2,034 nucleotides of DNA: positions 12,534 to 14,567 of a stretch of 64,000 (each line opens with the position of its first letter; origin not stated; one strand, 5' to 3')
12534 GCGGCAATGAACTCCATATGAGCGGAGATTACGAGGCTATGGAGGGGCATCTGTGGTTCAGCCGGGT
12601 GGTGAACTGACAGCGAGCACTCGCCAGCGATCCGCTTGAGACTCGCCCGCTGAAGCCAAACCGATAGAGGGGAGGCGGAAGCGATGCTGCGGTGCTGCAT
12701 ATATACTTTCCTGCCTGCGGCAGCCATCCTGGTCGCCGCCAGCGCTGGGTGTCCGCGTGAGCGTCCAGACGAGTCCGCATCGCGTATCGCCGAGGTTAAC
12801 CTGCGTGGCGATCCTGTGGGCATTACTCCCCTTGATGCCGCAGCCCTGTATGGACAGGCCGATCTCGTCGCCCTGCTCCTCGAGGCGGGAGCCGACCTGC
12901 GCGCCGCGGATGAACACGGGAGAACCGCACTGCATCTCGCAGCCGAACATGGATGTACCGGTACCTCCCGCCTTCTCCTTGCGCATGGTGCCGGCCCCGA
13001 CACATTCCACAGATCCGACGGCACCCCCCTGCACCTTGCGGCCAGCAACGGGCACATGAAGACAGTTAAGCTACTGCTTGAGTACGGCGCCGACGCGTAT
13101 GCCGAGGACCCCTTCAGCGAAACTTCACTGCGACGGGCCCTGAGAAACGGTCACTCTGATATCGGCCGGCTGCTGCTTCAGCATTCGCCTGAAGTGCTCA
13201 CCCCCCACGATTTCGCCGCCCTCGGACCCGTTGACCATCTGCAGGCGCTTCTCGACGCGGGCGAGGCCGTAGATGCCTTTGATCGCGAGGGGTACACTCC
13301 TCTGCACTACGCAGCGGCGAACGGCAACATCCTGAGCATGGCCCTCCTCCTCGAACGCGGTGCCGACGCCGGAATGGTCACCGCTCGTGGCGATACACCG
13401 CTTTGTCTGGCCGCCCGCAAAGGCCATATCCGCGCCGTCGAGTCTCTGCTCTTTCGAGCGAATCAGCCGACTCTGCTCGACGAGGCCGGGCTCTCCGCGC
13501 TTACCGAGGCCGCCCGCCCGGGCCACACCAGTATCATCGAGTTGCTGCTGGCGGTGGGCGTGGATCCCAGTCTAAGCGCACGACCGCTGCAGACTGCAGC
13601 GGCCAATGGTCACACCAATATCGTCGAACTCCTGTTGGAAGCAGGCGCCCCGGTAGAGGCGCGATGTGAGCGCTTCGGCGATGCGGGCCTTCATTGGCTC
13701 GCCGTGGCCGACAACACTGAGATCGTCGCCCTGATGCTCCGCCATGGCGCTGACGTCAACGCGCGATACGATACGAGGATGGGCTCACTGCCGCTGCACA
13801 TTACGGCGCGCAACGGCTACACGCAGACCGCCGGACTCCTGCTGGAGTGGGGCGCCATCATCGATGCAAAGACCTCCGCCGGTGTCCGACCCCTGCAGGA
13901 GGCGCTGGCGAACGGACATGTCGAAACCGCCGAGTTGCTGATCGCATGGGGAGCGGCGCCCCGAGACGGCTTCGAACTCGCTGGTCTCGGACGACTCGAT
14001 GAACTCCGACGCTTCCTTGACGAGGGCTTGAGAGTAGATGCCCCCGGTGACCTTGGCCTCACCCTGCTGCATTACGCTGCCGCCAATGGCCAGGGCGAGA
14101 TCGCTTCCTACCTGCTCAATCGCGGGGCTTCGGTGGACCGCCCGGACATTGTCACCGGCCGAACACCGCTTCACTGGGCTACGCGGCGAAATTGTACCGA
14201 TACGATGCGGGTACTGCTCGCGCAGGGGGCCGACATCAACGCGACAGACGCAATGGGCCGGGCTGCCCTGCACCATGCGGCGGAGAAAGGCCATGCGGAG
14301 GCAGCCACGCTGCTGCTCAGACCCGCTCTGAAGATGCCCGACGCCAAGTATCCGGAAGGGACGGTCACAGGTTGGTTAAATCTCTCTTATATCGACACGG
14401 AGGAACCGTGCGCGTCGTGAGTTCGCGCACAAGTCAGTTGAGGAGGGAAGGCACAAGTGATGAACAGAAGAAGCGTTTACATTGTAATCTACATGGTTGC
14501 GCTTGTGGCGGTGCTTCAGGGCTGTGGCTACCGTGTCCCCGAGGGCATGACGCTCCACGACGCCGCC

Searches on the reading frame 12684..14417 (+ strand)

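Call 93: search_protein_families(library=pfam, proteins=[window:12684-14417:+], max_evalue=0.00001)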
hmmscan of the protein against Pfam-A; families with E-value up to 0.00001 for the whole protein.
window:12684-14417:+ (578 aa): 6 families
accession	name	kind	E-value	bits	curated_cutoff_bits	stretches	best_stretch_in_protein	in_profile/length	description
PF12796.13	Ank_2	-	1.4e-86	285.6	27.3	8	240-326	1-88/90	Ankyrin repeats (3 copies)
PF00023.36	Ank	-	5.3e-80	259.2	21.1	3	492-522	2-32/33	Ankyrin repeat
PF13637.12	Ank_4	-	1.7e-65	216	22.7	5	496-545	1-50/50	Ankyrin repeats (many copies)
PF13606.12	Ank_3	-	7.3e-63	200.6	22.3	0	114-139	4-29/30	Ankyrin repeat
PF13857.12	Ank_5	-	1.8e-46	156.1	27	3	189-240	1-53/56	Ankyrin repeats (many copies)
PF24521.3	Ank_KRIT1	-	1.7e-17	63.9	80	0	235-319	17-106/149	KRIT1 ankyrin-repeats domain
